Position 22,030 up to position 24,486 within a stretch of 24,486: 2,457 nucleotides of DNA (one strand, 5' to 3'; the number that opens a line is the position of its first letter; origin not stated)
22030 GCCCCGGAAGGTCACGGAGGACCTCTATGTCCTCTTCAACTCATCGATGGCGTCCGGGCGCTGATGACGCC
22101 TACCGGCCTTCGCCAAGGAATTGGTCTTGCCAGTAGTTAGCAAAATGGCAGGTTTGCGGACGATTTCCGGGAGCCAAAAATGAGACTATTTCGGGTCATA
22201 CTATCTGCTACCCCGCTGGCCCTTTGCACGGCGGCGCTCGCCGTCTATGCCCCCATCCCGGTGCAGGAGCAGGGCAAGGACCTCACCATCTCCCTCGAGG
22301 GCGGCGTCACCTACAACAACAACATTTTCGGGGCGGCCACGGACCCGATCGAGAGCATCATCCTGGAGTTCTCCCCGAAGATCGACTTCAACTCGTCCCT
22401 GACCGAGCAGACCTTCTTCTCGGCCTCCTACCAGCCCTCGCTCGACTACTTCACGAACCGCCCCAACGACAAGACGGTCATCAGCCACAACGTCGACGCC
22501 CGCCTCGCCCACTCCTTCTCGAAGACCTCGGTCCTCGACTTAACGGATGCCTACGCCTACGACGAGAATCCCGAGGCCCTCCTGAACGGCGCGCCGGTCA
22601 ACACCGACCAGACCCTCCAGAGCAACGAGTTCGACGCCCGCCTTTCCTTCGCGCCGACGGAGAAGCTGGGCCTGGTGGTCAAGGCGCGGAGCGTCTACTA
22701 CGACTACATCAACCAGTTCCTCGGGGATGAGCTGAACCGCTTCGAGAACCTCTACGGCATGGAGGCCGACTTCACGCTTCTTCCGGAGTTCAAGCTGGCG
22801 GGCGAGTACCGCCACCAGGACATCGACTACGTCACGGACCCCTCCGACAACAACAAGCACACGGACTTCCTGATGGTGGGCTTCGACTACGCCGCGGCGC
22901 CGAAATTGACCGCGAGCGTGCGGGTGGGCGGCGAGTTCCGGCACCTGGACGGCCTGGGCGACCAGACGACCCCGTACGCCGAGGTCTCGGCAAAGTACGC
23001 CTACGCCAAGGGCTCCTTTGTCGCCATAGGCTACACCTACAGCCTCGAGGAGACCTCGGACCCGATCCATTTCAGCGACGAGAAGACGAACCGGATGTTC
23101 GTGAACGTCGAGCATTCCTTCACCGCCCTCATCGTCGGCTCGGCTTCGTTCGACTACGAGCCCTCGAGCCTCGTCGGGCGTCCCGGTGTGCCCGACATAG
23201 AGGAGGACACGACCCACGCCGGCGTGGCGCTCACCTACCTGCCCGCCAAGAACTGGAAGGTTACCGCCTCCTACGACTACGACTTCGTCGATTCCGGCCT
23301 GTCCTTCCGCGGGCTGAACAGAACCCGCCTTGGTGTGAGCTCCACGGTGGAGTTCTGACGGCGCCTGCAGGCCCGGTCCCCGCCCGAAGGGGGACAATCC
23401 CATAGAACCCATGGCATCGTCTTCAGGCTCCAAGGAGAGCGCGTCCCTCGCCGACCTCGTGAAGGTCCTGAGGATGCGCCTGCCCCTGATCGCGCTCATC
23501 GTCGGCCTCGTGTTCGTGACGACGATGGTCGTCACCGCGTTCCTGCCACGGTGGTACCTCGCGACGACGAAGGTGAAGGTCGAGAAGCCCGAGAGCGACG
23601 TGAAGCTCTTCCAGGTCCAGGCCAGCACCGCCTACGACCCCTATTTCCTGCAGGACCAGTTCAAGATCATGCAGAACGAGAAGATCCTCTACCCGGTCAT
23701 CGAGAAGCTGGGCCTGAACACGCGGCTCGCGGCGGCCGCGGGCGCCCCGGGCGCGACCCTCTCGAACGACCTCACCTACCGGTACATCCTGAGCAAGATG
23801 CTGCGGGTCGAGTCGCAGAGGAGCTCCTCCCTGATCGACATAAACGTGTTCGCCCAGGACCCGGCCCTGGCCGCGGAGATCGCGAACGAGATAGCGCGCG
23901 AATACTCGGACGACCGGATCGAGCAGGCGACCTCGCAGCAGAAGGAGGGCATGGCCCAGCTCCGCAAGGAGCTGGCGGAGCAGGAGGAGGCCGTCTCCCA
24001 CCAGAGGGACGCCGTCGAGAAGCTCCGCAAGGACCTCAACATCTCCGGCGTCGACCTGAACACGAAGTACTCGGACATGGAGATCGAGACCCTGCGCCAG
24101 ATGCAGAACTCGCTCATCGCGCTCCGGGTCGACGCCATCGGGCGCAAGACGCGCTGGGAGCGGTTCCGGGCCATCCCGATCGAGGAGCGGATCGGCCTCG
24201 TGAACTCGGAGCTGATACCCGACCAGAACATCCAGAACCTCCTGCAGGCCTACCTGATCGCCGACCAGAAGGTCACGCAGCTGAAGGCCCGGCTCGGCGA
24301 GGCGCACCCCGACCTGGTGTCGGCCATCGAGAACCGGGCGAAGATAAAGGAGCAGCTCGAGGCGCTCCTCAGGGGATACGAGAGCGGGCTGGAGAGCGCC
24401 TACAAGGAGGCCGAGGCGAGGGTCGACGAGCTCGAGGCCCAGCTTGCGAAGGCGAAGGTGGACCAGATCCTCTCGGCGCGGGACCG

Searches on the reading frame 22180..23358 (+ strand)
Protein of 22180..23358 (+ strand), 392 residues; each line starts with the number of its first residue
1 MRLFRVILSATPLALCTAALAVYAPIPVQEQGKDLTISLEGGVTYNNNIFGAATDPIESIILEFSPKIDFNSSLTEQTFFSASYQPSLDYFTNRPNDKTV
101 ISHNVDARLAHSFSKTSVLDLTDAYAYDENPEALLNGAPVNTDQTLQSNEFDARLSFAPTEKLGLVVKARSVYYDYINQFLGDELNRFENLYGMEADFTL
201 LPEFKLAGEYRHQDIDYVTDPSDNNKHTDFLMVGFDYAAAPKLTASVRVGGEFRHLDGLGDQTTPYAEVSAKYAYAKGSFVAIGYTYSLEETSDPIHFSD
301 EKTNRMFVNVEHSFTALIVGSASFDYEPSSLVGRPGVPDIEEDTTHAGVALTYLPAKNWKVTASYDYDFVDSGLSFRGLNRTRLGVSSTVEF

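Call 22: search_protein_families(library=pfam, proteins=[window:22180-23358:+], max_evalue=0.001)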
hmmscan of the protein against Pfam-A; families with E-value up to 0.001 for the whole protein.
window:22180-23358:+ (392 aa): 2 families
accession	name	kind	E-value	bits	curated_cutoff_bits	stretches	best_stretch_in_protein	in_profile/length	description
PF10082.15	BBP2_2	-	2.7e-07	30.2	23.7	1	39-391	19-377/378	Putative beta-barrel porin 2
PF11854.14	MtrB_PioB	-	0.00029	20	23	0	150-217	431-497/635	Putative outer membrane beta-barrel porin, MtrB/PioB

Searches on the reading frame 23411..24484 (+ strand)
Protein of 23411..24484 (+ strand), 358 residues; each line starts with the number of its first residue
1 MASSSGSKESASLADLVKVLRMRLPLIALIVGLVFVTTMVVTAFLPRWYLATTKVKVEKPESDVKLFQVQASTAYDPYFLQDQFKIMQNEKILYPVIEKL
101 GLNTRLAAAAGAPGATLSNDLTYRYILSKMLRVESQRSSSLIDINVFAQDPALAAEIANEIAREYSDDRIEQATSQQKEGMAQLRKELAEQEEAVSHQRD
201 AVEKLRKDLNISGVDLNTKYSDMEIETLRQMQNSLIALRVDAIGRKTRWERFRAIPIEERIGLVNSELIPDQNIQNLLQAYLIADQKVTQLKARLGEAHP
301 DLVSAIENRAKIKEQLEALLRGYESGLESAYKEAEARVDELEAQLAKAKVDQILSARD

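Call 22: search_protein_families(library=pfam, proteins=[window:23411-24484:+], max_evalue=0.001)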
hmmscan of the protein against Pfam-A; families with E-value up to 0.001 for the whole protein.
window:23411-24484:+ (358 aa): 1 family
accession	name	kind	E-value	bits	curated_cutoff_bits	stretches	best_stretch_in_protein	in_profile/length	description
PF02706.20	Wzz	-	5.6e-08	33.4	25.5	1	12-100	4-91/91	Chain length determinant protein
